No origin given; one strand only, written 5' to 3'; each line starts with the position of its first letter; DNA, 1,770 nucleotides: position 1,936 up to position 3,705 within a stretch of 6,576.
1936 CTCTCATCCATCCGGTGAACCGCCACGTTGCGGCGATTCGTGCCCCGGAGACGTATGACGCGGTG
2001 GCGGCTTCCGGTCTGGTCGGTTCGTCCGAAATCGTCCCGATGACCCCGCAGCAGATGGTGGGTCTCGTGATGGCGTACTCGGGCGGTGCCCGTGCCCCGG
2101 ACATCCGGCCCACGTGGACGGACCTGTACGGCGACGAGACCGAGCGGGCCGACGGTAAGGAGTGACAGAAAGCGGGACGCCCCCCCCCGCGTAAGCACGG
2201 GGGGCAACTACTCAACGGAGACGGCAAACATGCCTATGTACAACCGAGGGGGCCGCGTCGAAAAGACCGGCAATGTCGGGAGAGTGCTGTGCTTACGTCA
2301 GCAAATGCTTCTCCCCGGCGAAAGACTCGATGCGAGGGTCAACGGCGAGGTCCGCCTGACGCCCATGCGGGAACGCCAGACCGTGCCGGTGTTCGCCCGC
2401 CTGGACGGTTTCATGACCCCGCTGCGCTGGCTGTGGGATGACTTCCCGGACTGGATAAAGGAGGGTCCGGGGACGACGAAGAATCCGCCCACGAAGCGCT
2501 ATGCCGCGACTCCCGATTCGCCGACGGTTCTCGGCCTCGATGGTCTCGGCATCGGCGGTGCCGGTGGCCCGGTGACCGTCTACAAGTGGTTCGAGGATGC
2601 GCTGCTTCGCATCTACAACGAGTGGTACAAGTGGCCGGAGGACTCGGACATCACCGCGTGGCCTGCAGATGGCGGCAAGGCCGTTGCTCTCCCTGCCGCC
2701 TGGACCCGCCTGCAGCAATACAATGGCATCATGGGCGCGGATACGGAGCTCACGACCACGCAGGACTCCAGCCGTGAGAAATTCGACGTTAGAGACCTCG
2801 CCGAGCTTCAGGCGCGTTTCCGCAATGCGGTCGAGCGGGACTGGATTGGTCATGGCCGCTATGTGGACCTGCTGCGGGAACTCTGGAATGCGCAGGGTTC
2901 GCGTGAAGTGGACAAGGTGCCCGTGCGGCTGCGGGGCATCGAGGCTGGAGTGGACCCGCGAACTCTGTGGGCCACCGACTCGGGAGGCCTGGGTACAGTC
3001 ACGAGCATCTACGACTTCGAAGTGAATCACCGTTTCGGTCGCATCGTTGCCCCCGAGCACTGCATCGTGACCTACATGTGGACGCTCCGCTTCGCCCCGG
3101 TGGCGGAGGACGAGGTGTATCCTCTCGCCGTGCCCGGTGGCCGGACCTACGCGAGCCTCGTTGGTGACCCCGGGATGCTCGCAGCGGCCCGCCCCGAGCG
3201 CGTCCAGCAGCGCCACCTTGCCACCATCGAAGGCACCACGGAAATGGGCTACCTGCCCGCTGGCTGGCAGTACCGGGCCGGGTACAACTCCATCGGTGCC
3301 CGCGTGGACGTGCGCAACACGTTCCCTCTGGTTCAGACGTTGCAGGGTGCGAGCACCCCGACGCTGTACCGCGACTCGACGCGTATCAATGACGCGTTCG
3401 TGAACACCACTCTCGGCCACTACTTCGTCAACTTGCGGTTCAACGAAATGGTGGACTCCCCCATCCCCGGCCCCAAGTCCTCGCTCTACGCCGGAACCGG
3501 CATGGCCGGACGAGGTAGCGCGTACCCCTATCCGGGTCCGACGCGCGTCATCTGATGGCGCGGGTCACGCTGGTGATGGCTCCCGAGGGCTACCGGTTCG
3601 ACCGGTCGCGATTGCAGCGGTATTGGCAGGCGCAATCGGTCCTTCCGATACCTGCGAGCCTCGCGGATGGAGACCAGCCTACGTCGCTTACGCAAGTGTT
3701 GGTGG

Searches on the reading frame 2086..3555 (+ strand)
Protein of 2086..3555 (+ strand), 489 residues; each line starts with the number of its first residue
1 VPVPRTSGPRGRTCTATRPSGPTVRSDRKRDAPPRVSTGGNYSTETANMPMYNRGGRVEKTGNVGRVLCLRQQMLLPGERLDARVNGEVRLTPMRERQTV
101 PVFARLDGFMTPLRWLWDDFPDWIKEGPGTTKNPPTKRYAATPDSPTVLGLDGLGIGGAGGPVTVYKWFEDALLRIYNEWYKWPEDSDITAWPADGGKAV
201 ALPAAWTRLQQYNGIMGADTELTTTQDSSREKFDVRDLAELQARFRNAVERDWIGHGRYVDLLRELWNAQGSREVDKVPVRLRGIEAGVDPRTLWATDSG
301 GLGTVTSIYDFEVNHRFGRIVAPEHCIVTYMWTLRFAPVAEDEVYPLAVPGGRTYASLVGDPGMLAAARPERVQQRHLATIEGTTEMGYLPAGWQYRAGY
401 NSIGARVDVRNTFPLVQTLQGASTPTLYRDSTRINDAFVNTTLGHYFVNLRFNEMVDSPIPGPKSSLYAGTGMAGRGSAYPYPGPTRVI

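Call 4: search_protein_families(library=pfam, proteins=[window:2086-3555:+], max_evalue=1)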
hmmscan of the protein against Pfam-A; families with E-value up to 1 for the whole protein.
window:2086-3555:+ (489 aa): 1 family
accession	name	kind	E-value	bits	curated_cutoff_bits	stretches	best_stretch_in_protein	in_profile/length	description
PF02305.22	Phage_F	-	2.2e-14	53.6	25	2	49-188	10-152/501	Capsid protein (F protein)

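Call 5: search_protein_families(library=phrogs, proteins=[window:2086-3555:+], max_evalue=1)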
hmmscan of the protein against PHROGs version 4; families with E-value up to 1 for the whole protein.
window:2086-3555:+ (489 aa): 2 families
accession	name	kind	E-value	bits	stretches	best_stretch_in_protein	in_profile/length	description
phrog_514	-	head and packaging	3.4e-24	86.4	2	50-192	25-170/531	major head protein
phrog_17529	-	unknown function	0.12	13.4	1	279-310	19-50/54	-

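Call 8: search_dna_similar(query=window:2086-3555:+, collection=phages, mode=protein, max_rows=25)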
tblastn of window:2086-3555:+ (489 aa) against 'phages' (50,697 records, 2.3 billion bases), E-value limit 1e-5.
Records with a match: 583; places in all: 583; records where one place covers at least 80% of the query: 545.
Best place of each record, by identity: <60% 583.
By first word of the organism name: Enterobacteria 380; Escherichia 176; Eel 6; Microviridae 5; Sinsheimervirus 4; Salmonella 4; Vibrio 3; Shigella 2; Pectobacterium 1; Protaetiibacter 1; and 1 more.
By host as written in the record: Escherichia coli C 349; - 105; Escherichia coli 61; Salmonella sp. 34; Escherichia coli IJ1862 6; Salmonella enterica serovar Typhimurium 3; Ciona robusta 2; Enterobacteria 2; and 17 more.
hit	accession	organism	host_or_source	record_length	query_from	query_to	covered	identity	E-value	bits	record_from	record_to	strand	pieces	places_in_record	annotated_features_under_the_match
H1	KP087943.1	Eel River basin pequenovirus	cold methane seep sediment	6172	9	470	94%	22.7%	7e-22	105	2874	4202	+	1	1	putative major capsid protein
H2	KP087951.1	Eel River basin pequenovirus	cold methane seep sediment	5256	57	481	87%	24.1%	5e-18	93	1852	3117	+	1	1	putative major capsid protein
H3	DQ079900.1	Enterobacteria phage NC2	-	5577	21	478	94%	22.0%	3e-18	94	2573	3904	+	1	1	F: gpF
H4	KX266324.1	Enterobacteria phage ID11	Escherichia coli C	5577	21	478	94%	22.0%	2e-19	97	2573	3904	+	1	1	protein F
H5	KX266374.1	Enterobacteria phage ID11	Escherichia coli C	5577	21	478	94%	22.0%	2e-19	97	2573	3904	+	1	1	protein F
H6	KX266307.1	Enterobacteria phage ID11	Escherichia coli C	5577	21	478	94%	22.0%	2e-19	97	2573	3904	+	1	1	protein F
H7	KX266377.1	Enterobacteria phage ID11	Escherichia coli C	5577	21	478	94%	22.0%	2e-19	97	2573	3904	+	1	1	protein F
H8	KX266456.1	Enterobacteria phage ID11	Escherichia coli C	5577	21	478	94%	22.0%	2e-19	97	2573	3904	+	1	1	protein F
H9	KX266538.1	Enterobacteria phage ID11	Escherichia coli C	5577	21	478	94%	22.0%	2e-19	97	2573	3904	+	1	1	protein F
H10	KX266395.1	Enterobacteria phage ID11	Escherichia coli C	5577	21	478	94%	22.0%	3e-19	97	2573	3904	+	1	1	protein F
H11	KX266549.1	Enterobacteria phage ID11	Escherichia coli C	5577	21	478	94%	22.0%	3e-19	97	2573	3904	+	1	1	protein F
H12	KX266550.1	Enterobacteria phage ID11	Escherichia coli C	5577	21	478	94%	22.0%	3e-19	97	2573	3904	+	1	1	protein F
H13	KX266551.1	Enterobacteria phage ID11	Escherichia coli C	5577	21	478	94%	22.0%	3e-19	97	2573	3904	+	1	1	protein F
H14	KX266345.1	Enterobacteria phage ID11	Escherichia coli C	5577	21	478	94%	22.0%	3e-19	97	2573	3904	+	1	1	protein F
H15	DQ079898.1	Enterobacteria phage ID8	-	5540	21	478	94%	21.8%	7e-18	93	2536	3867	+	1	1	F: gpF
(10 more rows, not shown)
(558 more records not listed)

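Call 10: find_related_loci(query=window:2227-3555:+, collection=viral_contigs, flank=7000)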
Query window:2227-3555:+ (442 aa) in viral_contigs; peptide patterns used: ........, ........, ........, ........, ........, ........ (x = any residue, [..] = any of these).
2 stretches matched a pattern; 2 encode a relative of the query (tblastn E <= 1e-3); 2 distinct loci.
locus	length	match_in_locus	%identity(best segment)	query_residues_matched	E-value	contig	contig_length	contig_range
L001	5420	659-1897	44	7-437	4e-114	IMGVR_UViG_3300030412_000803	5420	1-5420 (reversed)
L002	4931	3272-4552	39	1-437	5e-97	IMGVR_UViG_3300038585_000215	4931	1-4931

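Call 20: find_related_loci(query=A1, collection=metagenome_contigs, flank=7000)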
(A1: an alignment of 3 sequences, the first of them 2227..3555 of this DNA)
Query A1 (442 aa) in metagenome_contigs; peptide patterns used: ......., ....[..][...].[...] (x = any residue, [..] = any of these).
450 stretches matched a pattern; 4 encode a relative of the query (tblastn E <= 1e-3); 4 distinct loci.
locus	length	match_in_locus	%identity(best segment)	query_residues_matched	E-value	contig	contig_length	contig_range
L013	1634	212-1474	43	4-442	2e-123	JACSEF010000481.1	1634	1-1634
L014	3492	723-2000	41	2-437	6e-105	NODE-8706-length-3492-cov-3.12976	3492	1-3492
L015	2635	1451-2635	42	1-412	2e-106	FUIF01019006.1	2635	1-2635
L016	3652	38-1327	40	1-437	2e-99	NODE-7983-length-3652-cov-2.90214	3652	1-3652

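Call 21: find_related_loci(query=A1, collection=genome_contigs, flank=8000)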
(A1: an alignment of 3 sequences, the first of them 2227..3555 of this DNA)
Query A1 (442 aa) in genome_contigs; peptide patterns used: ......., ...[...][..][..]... (x = any residue, [..] = any of these).
114 stretches matched a pattern, but none encodes a relative of the query by tblastn (E <= 1e-3).

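Call 22: find_homologous_proteins(query=window:2227-3555:+, max_evalue=1e-20)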
Query window:2227-3555:+ (442 aa): 182 proteins with E <= 1e-20 among 8000 candidates; the best 120 are listed.
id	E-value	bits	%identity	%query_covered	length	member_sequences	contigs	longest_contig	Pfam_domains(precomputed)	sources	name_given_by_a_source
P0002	0.0e+0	1030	100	100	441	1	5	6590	PF02305.23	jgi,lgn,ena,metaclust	metaclust:\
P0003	4.6e-170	585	60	100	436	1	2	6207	PF02305.23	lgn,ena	-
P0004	7.6e-168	577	58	99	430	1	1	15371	PF02305.23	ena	-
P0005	3.0e-166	572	59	100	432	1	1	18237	PF02305.23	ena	-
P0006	1.8e-160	553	58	100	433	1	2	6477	PF02305.23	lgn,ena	-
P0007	3.0e-158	546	56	100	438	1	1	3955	PF02305.23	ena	-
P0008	3.9e-158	545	55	99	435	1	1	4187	PF02305.23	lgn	-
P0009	1.7e-154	533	56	100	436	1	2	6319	PF02305.23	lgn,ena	-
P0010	3.1e-149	516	54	99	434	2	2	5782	PF02305.23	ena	-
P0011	2.2e-146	507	50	99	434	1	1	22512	PF02305.23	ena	-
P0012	4.7e-146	505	52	99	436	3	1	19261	PF02305.23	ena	-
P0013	6.3e-143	495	53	100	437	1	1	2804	PF02305.23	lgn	-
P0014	6.5e-143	495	54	100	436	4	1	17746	PF02305.23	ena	-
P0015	2.9e-142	493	51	99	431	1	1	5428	PF02305.23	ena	-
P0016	4.4e-142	492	52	100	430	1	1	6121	PF02305.23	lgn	-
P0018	9.8e-141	488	52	100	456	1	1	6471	PF02305.23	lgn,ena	-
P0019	1.3e-139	484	55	93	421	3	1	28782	PF02305.23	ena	-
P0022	1.4e-136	474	50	100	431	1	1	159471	PF02305.23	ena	-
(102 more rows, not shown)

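Call 24: find_encoding_contigs(protein=P0022, flank=10000, max_places=2)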
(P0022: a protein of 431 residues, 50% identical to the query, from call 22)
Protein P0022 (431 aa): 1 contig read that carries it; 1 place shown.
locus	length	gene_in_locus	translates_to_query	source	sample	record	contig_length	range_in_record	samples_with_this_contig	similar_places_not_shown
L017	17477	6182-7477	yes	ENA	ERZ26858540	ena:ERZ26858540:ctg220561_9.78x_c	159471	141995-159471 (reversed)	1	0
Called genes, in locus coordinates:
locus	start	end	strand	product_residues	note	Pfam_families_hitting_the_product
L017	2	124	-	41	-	?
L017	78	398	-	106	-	-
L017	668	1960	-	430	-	PF17803:Cadherin_4, PF17892:Cadherin_5, PF17963:Big_9, PF17803:Cadherin_4, PF17892:Cadherin_5, PF17963:Big_9, PF00353:HemolysinCabind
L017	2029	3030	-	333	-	PF05345:He_PIG, PF17803:Cadherin_4 (faint), PF17892:Cadherin_5 (weak), PF17963:Big_9 (weak)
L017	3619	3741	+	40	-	-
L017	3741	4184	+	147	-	PF01510:Amidase_2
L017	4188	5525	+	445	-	PF23343:REP_ORF2-G2P (weak)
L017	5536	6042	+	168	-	-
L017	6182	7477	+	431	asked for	PF02305:Phage_F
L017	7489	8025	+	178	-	-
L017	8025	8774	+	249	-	-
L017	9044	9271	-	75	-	-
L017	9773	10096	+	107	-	-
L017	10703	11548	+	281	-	PF00793:DAHP_synth_1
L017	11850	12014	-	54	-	-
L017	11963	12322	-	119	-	-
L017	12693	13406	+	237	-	-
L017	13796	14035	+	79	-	-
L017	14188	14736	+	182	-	PF12796:Ank_2, PF13637:Ank_4 (weak), PF13857:Ank_5 (weak), PF00023:Ank, PF13606:Ank_3 (weak), PF12796:Ank_2, PF13637:Ank_4 (weak), PF13857:Ank_5 (weak)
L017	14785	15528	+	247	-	-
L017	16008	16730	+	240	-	PF05711:TylF, PF13578:Methyltransf_24 (weak)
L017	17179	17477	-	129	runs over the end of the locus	-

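Call 25: find_encoding_contigs(protein=P0003, flank=7000, max_places=2)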
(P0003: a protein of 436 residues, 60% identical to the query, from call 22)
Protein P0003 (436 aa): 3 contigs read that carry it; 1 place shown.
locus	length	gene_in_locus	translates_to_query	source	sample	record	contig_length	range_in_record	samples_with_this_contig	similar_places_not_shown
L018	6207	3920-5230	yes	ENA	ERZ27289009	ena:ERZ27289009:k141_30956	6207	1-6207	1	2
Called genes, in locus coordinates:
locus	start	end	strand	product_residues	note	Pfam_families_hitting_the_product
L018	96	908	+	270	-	-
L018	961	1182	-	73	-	-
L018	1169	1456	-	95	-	-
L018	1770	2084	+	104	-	-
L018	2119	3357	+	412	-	PF23343:REP_ORF2-G2P (weak)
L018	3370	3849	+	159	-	PF02925:gpD (weak)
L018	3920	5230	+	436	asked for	PF02305:Phage_F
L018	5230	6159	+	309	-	-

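Call 28: find_encoding_contigs(protein=P0006, flank=7000, max_places=1)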
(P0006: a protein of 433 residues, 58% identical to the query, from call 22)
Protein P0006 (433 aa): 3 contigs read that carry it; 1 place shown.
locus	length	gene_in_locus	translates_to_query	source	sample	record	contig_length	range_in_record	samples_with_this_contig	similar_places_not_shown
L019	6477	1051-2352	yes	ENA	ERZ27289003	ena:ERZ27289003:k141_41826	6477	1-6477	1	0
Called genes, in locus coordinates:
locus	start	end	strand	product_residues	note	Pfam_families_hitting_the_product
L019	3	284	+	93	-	?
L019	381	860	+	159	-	PF02925:gpD (weak)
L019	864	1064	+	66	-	-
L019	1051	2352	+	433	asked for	PF02305:Phage_F (weak)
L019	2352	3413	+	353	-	-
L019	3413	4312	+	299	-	-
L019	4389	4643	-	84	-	-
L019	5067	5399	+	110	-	-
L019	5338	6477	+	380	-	?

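Call 29: find_encoding_contigs(protein=P0009, flank=7000, max_places=1)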
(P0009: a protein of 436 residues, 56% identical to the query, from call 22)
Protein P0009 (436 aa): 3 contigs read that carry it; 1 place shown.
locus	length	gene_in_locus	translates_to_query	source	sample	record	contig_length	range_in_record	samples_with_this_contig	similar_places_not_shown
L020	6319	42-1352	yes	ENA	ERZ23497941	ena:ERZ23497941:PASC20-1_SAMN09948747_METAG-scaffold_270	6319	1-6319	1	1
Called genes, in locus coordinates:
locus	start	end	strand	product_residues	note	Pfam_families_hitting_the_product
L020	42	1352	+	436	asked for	PF02305:Phage_F (faint)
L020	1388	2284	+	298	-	-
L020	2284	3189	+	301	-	-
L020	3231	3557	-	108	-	PF00170:bZIP_1 (weak)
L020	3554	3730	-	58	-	-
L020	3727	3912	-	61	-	-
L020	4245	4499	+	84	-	-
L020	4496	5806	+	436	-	PF23343:REP_ORF2-G2P (weak)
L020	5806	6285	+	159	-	PF02925:gpD (weak)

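Call 30: find_encoding_contigs(protein=P0005, flank=10000, max_places=1)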
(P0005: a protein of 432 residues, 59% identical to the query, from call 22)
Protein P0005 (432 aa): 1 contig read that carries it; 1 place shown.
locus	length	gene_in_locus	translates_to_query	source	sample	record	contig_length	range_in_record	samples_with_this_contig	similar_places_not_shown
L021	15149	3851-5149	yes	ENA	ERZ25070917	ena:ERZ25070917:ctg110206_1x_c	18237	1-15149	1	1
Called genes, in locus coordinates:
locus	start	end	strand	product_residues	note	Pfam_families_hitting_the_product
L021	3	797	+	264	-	?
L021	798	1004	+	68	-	-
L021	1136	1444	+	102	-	-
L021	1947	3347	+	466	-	PF23343:REP_ORF2-G2P (weak)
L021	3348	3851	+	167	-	-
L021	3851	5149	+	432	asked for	PF02305:Phage_F (weak)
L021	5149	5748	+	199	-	-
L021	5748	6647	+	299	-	-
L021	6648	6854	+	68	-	-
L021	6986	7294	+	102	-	-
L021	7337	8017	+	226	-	-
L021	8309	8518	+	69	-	-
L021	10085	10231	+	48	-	-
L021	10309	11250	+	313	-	-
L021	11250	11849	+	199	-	-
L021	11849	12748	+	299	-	-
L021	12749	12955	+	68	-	-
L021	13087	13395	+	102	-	-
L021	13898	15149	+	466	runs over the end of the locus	PF23343:REP_ORF2-G2P (weak)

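Call 31: find_encoding_contigs(protein=P0004, flank=10000, max_places=1)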
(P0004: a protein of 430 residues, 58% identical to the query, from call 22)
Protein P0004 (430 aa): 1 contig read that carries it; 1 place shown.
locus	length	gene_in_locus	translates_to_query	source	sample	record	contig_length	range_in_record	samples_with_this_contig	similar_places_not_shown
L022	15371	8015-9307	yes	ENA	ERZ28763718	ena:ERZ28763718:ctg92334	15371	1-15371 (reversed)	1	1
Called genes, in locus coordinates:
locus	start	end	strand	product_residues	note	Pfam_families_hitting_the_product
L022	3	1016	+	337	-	?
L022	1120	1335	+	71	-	-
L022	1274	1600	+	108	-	-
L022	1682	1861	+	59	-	-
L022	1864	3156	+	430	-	PF02305:Phage_F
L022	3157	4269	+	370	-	-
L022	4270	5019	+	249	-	-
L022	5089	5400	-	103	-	-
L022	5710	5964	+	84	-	-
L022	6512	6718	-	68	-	-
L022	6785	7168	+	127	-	-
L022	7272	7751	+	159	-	PF02925:gpD (weak)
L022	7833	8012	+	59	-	-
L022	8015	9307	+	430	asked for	PF02305:Phage_F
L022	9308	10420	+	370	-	-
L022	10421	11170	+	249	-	-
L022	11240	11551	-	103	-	-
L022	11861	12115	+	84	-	-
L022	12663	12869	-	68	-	-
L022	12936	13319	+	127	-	-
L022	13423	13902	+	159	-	PF02925:gpD (weak)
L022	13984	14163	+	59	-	-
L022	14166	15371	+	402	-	?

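Call 55: search_solved_structures(query=L020:3231-3557:-, max_evalue=1, show_alignments=2)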
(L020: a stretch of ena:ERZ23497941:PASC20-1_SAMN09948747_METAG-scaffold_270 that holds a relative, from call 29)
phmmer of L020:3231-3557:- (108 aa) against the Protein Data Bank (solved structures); distinct sequences matched with E-value up to 1: 9.
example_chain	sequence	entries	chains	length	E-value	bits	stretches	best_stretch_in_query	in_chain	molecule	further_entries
1gd2_E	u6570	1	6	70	0.03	17.6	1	5-61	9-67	TRANSCRIPTION FACTOR PAP1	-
1dh3_A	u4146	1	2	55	0.031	17.6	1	6-46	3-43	TRANSCRIPTION FACTOR CREB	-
5zko_A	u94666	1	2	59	0.099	16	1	6-46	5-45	Cyclic AMP-responsive element-binding protein 1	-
5zk1_A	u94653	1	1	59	0.12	15.7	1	6-46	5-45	Cyclic AMP-responsive element-binding protein 1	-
5vpa_B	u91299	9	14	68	0.12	15.6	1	5-47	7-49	Transcription factor jun-D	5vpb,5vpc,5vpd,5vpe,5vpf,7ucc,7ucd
1a02_J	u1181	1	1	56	0.18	15.1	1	5-45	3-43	AP-1 FRAGMENT JUN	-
5t01_A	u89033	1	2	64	0.22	14.9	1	5-46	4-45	Transcription factor AP-1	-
1t2k_C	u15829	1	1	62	0.22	14.9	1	5-46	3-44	Transcription factor AP-1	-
1fos_F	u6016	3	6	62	0.3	14.4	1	5-46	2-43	C-JUN PROTO-ONCOGENE PROTEIN | PROTO-ONCOGENE C-JUN | Viral jun transforming protein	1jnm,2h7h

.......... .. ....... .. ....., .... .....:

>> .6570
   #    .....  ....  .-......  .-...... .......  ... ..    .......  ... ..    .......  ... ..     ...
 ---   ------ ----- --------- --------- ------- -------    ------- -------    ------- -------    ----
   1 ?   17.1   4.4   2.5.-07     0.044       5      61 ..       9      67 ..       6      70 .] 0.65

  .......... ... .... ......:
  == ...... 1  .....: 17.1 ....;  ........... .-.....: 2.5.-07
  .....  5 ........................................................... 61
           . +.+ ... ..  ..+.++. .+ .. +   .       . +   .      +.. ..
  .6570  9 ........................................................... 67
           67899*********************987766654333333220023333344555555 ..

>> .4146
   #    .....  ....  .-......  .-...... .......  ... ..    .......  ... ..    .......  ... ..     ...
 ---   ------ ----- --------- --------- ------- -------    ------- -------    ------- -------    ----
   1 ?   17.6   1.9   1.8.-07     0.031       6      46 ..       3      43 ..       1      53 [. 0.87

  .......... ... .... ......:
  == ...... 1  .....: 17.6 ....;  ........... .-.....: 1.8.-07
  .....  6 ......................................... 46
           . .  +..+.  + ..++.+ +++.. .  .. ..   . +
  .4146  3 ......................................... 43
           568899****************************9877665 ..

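Call 57: search_protein_families(library=pfam, proteins=[L020:3231-3557:-, L018:1169-1456:-, L020:3554-3730:-, L020:3727-3912:-, L018:961-1188:-, L017:9044-9274:-, L019:4389-4643:-, L022:5089-5400:-, L002:657-1214:-, L022:6512-6718:-], max_evalue=0.1)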
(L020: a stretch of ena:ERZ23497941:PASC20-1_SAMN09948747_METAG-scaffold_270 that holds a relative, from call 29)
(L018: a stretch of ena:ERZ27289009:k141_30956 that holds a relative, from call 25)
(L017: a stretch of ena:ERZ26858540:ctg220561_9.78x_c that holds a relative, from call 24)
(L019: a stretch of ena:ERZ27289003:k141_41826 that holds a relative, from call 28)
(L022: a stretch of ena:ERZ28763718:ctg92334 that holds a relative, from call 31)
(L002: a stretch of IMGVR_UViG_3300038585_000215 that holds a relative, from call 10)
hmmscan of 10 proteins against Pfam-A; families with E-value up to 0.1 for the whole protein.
L020:3231-3557:- (108 aa): 3 families
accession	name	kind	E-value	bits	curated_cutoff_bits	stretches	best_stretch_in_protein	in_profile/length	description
PF00170.26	bZIP_1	-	2.2e-07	31.3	27.6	1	6-47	7-48/64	bZIP transcription factor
PF07716.20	bZIP_2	-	0.0047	17.4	22.3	1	6-47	7-47/54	Basic region leucine zipper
PF03131.22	bZIP_Maf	-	0.038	15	22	1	6-47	32-73/92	bZIP Maf transcription factor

L018:1169-1456:- (95 aa): 3 families
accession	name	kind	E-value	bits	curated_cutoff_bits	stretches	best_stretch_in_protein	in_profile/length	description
PF00170.26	bZIP_1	-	0.00023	21.7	27.6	0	24-42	4-22/64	bZIP transcription factor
PF07716.20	bZIP_2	-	0.0041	17.6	22.3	0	23-70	3-49/54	Basic region leucine zipper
PF22485.1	DUF6987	-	0.052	13.8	26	1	36-75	80-119/200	Domain of unknown function (DUF6987)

L020:3554-3730:- (58 aa): 0 families

L020:3727-3912:- (61 aa): 0 families

L018:961-1188:- (75 aa): 0 families

L017:9044-9274:- (76 aa): 0 families

L019:4389-4643:- (84 aa): 0 families

L022:5089-5400:- (103 aa): 0 families

L002:657-1214:- (185 aa): 0 families

L022:6512-6718:- (68 aa): 0 families

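Call 73: find_encoding_contigs(protein=P0018, flank=7000, max_places=1)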
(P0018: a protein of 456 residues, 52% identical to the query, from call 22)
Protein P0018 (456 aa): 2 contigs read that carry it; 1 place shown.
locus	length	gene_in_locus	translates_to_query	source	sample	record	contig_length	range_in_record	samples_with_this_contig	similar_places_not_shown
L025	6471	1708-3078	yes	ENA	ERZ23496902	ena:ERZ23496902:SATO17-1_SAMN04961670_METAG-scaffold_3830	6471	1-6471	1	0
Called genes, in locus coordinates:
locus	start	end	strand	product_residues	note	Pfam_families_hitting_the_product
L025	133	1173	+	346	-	PF23343:REP_ORF2-G2P (weak)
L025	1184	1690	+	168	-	PF02925:gpD (weak)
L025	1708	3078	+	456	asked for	PF02305:Phage_F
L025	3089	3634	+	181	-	-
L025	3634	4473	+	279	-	-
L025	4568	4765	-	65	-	-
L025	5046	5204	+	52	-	-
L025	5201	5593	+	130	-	-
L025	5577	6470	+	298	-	?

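Call 74: find_encoding_contigs(protein=P0016, flank=7000, max_places=1)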
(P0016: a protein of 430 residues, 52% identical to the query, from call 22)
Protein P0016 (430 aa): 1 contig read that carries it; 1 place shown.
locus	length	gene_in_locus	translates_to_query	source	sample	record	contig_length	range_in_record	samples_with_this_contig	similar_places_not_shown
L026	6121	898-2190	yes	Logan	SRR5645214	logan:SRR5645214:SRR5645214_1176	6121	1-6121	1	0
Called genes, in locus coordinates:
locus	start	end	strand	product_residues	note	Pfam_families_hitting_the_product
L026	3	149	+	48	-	?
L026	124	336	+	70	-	-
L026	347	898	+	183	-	-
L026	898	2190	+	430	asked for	PF02305:Phage_F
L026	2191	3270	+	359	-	-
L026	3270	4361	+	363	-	-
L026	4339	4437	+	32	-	-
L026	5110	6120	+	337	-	?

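Call 75: find_encoding_contigs(protein=P0019, flank=10000, max_places=1)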
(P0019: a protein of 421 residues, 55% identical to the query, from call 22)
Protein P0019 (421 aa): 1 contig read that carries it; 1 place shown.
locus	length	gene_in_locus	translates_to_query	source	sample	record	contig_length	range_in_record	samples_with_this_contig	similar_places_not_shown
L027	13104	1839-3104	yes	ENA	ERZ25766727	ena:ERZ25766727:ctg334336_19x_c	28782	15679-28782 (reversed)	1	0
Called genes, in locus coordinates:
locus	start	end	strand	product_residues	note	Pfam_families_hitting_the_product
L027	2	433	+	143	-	?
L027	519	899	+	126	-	-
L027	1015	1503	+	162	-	PF02925:gpD (weak)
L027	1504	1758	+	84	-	-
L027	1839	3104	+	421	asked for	PF02305:Phage_F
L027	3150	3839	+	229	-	-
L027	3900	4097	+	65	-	-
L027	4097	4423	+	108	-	-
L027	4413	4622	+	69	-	-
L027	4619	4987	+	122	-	-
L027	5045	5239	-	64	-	-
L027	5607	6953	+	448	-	-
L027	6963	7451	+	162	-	PF02925:gpD (weak)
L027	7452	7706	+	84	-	-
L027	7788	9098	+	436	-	PF02305:Phage_F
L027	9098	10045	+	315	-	-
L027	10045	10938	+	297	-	-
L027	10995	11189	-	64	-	-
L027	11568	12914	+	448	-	-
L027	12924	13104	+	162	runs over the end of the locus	PF02925:gpD (weak)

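Call 97: find_related_loci(query=A5, collection=genome_contigs, flank=9000)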
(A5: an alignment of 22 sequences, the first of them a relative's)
Query A5 (441 aa) in genome_contigs; peptide patterns used: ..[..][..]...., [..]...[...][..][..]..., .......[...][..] (x = any residue, [..] = any of these).
89 stretches matched a pattern, but none encodes a relative of the query by tblastn (E <= 1e-3).

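Call 109: search_dna_similar(query=L020:3231-3557:-, collection=phages, mode=protein, max_evalue=1, max_rows=10)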
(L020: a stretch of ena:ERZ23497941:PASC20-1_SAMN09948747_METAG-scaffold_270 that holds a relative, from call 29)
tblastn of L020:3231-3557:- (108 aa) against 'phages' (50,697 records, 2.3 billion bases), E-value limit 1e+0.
No match.
